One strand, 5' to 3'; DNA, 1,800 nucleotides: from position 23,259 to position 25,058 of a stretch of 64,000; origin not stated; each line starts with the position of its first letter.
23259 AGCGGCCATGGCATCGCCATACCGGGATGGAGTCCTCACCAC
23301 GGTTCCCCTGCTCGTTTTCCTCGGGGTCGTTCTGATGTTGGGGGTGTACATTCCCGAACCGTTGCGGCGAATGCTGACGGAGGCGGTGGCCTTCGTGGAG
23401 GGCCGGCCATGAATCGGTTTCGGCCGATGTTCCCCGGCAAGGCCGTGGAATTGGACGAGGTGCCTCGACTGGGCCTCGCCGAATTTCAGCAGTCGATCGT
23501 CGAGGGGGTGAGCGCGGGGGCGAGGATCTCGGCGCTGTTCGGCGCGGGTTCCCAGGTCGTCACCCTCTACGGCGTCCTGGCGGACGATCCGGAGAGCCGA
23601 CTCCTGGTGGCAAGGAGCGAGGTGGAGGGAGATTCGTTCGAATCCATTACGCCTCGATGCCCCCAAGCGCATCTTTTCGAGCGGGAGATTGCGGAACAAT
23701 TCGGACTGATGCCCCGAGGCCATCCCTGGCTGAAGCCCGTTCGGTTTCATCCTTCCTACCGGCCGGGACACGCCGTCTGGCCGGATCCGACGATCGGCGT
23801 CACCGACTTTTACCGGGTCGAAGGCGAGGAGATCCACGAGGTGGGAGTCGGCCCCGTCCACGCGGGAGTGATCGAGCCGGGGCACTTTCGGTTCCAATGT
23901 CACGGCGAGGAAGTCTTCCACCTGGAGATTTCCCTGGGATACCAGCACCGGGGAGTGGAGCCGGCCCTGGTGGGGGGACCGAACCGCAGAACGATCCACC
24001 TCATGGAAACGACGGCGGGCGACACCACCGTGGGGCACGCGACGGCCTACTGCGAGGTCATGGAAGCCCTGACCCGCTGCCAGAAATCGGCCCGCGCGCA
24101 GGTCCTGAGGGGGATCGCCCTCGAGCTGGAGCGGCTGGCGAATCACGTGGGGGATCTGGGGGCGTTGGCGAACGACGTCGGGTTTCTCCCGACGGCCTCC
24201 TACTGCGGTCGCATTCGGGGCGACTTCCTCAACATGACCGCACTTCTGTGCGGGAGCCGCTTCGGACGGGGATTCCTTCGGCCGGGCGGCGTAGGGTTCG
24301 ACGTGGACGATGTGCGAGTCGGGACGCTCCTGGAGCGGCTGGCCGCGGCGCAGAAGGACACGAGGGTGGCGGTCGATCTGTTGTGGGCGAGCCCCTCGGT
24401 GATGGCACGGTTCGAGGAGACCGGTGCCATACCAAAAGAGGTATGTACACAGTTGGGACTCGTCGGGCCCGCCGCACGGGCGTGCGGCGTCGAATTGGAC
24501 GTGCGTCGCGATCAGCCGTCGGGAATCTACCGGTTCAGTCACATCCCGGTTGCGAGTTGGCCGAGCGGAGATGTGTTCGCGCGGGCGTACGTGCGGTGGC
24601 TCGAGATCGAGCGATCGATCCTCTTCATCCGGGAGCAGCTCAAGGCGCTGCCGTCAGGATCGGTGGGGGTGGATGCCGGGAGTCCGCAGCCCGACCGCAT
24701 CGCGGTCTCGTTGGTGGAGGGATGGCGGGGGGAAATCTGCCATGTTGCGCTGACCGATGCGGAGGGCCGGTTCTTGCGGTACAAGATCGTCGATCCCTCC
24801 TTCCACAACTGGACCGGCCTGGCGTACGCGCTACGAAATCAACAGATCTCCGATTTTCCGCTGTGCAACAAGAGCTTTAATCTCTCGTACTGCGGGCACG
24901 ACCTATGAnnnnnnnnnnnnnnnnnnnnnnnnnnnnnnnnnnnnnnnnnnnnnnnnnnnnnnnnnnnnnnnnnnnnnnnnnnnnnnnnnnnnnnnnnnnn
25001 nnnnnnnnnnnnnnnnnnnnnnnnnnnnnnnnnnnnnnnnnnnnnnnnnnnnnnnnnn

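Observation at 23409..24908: Catalytic-subunit homolog appears to lack the N-terminal Ni-ligating CxxC (Ehr-type) while keeping a conserved GHATAY neighbourhood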

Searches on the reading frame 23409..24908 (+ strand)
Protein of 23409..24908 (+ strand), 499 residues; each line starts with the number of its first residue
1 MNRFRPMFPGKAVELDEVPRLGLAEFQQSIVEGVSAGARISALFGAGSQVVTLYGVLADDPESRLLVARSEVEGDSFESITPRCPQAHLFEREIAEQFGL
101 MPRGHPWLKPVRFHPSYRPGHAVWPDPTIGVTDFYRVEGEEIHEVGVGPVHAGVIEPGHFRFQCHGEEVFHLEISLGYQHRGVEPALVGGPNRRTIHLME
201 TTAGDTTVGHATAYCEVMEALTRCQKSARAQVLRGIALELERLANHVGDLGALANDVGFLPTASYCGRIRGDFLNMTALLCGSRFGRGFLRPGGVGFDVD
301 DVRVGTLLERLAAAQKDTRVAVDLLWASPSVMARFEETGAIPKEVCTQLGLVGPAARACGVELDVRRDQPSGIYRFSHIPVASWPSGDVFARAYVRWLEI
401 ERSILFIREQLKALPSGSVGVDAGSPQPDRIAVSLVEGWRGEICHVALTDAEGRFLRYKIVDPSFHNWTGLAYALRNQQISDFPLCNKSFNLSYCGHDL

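Call 3: search_protein_families(library=pfam, proteins=[window:23409-24908:+])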
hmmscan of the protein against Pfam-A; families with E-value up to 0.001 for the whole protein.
window:23409-24908:+ (499 aa): 2 families
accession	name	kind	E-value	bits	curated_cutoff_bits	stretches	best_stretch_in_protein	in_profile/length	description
PF00346.24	Complex1_49kDa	-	2.7e-37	128.7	24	2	256-423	1-168/271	Respiratory-chain NADH dehydrogenase, 49 Kd subunit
PF00329.25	Complex1_30kDa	-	1.8e-06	28.9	22.5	1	69-117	58-109/124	Respiratory-chain NADH dehydrogenase, 30 Kd subunit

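Call 4: search_protein_families(library=ncbifam, proteins=[window:23409-24908:+])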
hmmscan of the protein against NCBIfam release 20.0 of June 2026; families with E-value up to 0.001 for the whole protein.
window:23409-24908:+ (499 aa): 7 families
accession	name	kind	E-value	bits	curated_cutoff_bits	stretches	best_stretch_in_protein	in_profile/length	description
NF004739.1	PRK06075.1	equivalog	3.5e-52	177.4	360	1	145-423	3-281/384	NADH-quinone oxidoreductase subunit D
TIGR01962.1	NuoD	equivalog_domain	1.8e-41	142.3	459.35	1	147-422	7-282/386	NADH dehydrogenase (quinone) subunit D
NF009808.0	PRK13292.1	equivalog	7.2e-38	130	1156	1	132-418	397-683/791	NADH-quinone oxidoreductase subunit B/C/D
NF040602.1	F420_dehyd_FpoD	exception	4.3e-36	124.7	600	1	145-483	10-356/372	F420H2 dehydrogenase subunit FpoD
NF008974.0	PRK12322.1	equivalog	6.4e-36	124.1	522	1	145-483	9-350/366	NADH-quinone oxidoreductase subunit D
NF008728.0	PRK11742.1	equivalog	1.1e-25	90.1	840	1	144-423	216-495/598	NADH-quinone oxidoreductase subunit C/D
NF005649.0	PRK07415.1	equivalog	2.2e-23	82.9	583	1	146-419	14-288/394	NAD(P)H-quinone oxidoreductase subunit H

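Call 5: search_solved_structures(query=window:23409-24908:+, show_alignments=4, max_evalue=0.001)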
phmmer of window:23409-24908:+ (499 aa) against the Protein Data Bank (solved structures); distinct sequences matched with E-value up to 0.001: 54.
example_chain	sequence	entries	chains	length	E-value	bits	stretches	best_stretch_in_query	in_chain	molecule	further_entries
7z0s_E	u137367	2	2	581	1.1e-45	159.5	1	69-494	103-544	Formate hydrogenlyase subunit 5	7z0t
2fug_4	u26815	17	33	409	1.6e-30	109.5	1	141-420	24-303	NADH-quinone oxidoreductase chain 4 | NADH-QUINONE OXIDOREDUCTASE SUBUNIT 4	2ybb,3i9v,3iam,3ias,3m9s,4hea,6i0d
6cfw_L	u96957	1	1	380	1.7e-29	106.1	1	145-486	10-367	Membrane-bound hydrogenase subunit alpha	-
7q5y_B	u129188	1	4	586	6.6e-23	84.3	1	145-413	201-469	NADH-quinone oxidoreductase subunit C/D 2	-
8e9g_D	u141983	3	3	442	4.4e-20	75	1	140-421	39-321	NADH-quinone oxidoreductase subunit D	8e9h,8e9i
8ba0_D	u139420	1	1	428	7.3e-20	74.3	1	147-428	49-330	Complex I-49kD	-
8b9z_D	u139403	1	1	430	7.4e-20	74.3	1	147-428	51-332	Complex I-49kD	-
8esw_S2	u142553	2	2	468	9.4e-20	73.9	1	147-428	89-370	Complex I-49kD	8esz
7wfg_H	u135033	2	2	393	1e-19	73.8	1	137-418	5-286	NAD(P)H-quinone oxidoreductase subunit H, chloroplastic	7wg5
6hum_H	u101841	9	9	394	2.4e-19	72.6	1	145-418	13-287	NAD(P)H-quinone oxidoreductase subunit H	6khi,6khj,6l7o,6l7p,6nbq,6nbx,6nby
7eu3_H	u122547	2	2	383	3.3e-19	72.1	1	146-418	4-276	NAD(P)H-quinone oxidoreductase subunit H, chloroplastic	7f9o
7a23_G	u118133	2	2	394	1.9e-18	69.6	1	147-425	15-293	Nad7m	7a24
8bpx_D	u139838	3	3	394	2.1e-18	69.5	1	147-424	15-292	NADH dehydrogenase [ubiquinone] iron-sulfur protein 2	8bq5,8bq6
7aqr_D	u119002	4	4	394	2.6e-18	69.1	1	147-424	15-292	NADH dehydrogenase subunit 7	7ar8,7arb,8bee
7ar7_D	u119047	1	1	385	2.8e-18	69.1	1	148-424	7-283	NADH dehydrogenase [ubiquinone] iron-sulfur protein 2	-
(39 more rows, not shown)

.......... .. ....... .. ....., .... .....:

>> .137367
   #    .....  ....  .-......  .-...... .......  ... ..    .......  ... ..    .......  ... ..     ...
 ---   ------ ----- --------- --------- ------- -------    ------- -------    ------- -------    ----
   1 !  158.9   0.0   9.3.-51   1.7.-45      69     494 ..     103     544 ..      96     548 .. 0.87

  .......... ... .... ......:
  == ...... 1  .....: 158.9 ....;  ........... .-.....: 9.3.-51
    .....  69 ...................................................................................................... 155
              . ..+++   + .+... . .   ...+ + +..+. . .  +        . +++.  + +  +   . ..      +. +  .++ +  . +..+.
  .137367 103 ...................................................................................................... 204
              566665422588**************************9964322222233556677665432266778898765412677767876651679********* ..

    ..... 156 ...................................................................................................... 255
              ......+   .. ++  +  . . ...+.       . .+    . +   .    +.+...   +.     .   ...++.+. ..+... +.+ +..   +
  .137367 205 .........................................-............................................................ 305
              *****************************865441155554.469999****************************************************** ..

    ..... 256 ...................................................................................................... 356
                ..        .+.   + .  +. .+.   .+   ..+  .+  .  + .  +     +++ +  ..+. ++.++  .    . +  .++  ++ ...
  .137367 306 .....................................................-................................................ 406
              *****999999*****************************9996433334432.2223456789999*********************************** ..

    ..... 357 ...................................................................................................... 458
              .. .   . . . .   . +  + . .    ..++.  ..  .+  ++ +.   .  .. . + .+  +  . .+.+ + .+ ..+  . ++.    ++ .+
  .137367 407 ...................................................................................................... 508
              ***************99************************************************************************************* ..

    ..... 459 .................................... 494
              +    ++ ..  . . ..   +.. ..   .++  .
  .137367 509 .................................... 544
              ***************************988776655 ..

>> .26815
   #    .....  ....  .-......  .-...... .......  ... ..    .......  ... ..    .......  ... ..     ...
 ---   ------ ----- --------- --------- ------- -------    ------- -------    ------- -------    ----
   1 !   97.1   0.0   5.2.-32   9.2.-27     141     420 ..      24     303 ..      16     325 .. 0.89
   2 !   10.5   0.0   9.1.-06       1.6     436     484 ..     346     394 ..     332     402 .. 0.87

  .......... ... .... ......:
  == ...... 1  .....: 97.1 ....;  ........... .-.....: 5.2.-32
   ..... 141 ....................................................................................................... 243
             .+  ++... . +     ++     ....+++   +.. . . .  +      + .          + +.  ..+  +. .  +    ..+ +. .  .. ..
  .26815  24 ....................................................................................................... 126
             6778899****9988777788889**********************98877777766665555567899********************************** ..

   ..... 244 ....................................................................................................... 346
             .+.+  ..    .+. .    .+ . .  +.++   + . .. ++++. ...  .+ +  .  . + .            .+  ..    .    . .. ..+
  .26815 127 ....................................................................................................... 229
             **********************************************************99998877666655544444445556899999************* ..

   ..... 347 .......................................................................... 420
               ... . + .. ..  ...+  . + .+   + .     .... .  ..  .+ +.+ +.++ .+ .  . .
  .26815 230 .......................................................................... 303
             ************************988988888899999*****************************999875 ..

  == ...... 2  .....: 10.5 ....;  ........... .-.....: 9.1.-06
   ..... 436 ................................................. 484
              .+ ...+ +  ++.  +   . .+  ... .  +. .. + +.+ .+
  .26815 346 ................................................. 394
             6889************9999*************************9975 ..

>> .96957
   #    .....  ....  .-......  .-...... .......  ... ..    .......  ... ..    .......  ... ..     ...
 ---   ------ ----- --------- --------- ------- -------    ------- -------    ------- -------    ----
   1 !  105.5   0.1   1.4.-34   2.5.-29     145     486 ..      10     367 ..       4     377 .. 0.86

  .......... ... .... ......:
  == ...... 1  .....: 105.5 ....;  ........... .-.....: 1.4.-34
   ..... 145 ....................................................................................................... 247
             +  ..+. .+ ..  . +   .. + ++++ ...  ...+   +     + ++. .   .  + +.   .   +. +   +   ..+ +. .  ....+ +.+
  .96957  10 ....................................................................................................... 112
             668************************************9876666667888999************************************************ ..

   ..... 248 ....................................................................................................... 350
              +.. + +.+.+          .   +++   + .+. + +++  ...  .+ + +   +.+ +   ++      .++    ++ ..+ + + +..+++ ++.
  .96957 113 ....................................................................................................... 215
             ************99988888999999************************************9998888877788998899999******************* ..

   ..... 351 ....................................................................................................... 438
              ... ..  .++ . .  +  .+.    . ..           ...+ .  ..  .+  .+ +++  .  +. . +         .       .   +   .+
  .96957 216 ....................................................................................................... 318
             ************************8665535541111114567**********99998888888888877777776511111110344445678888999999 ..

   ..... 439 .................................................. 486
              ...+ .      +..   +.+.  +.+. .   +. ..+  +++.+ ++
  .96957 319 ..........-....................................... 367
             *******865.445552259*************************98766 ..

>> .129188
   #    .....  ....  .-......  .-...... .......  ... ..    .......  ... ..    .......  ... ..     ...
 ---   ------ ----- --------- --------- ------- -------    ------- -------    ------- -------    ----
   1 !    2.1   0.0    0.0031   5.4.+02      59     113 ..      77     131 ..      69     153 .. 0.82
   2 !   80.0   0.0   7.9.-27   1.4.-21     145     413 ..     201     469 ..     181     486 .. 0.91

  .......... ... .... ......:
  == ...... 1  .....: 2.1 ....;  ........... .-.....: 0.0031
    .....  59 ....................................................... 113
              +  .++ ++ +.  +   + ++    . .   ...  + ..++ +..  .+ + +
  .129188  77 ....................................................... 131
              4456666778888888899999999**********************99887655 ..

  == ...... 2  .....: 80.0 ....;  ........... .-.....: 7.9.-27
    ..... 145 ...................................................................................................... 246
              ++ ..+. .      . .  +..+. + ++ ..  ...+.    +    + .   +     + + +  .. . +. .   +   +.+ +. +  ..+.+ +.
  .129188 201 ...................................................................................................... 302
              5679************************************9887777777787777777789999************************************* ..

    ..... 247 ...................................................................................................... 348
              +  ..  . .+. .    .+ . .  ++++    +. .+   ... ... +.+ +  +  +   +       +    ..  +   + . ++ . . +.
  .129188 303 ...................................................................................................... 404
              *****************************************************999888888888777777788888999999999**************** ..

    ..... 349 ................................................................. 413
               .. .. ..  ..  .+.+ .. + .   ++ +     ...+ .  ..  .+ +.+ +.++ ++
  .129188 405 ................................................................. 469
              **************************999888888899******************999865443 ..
